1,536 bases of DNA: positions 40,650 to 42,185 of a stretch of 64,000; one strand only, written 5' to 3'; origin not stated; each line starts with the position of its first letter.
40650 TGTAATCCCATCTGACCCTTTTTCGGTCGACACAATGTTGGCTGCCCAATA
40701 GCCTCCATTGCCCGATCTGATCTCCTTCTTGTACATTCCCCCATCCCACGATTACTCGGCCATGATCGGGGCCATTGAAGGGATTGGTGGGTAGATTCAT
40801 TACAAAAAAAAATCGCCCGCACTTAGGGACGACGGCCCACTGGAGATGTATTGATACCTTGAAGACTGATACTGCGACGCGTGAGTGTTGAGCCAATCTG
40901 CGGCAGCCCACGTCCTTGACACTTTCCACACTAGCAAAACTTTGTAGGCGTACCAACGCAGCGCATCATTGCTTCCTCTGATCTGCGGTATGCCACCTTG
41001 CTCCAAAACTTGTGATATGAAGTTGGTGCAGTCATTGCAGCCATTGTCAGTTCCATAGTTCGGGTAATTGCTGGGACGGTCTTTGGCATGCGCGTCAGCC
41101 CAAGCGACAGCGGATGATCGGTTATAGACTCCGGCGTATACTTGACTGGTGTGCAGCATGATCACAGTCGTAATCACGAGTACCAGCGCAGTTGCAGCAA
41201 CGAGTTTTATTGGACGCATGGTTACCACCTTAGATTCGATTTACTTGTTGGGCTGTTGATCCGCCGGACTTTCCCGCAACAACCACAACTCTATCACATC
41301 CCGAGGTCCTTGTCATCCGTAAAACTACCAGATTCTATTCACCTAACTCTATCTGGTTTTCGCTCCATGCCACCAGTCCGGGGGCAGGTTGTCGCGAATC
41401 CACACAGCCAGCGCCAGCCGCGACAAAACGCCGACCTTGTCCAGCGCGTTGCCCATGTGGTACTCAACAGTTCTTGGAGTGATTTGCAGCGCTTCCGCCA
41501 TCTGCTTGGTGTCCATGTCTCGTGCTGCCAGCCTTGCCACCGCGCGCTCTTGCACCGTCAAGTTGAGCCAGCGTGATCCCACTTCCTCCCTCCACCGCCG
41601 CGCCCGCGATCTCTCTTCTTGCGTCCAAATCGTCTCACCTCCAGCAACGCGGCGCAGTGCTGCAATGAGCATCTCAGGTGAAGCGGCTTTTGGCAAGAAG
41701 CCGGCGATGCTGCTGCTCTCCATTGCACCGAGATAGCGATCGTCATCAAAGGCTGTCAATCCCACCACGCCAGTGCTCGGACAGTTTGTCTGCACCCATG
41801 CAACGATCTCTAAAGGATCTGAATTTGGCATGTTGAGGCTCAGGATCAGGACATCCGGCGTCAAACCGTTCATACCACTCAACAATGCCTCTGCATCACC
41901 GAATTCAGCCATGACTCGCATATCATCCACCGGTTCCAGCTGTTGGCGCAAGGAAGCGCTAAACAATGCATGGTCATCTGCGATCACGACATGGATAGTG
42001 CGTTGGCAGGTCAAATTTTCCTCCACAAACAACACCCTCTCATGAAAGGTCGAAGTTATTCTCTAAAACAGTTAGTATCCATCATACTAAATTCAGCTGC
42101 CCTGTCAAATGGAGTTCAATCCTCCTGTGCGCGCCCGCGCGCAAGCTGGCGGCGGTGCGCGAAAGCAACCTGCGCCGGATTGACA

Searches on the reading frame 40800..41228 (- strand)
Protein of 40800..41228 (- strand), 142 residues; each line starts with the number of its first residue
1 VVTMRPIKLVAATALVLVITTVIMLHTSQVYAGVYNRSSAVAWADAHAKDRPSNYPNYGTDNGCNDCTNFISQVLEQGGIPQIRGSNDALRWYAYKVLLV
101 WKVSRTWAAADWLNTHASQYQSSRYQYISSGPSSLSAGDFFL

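Call 81: search_protein_families(library=pfam, proteins=[window:40800-41228:-], max_evalue=0.001)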
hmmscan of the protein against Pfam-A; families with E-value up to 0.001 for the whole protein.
window:40800-41228:- (142 aa): 1 family
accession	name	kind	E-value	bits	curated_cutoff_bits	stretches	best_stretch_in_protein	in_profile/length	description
PF12671.13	Amidase_6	-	5.3e-16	59.6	23.2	1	35-124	2-86/163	Putative amidase domain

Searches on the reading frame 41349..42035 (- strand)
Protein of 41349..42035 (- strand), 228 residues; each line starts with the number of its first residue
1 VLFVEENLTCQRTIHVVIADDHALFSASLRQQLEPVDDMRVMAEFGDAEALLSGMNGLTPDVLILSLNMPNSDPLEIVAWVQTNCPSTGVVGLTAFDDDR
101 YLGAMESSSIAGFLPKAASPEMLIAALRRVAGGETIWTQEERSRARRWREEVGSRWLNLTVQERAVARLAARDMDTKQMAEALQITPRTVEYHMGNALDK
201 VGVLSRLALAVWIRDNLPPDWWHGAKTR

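Call 27: search_protein_families(library=pfam, proteins=[window:41349-42035:-], max_evalue=0.001)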
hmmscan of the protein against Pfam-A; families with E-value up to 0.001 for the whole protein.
window:41349-42035:- (228 aa): 2 families
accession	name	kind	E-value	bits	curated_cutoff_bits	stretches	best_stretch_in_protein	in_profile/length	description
PF00072.30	Response_reg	-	1.1e-15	58.2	30.2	1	16-127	1-110/111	Response regulator receiver domain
PF00196.25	GerE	-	2.8e-12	46.5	23.5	1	158-212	2-56/57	Bacterial regulatory proteins, luxR family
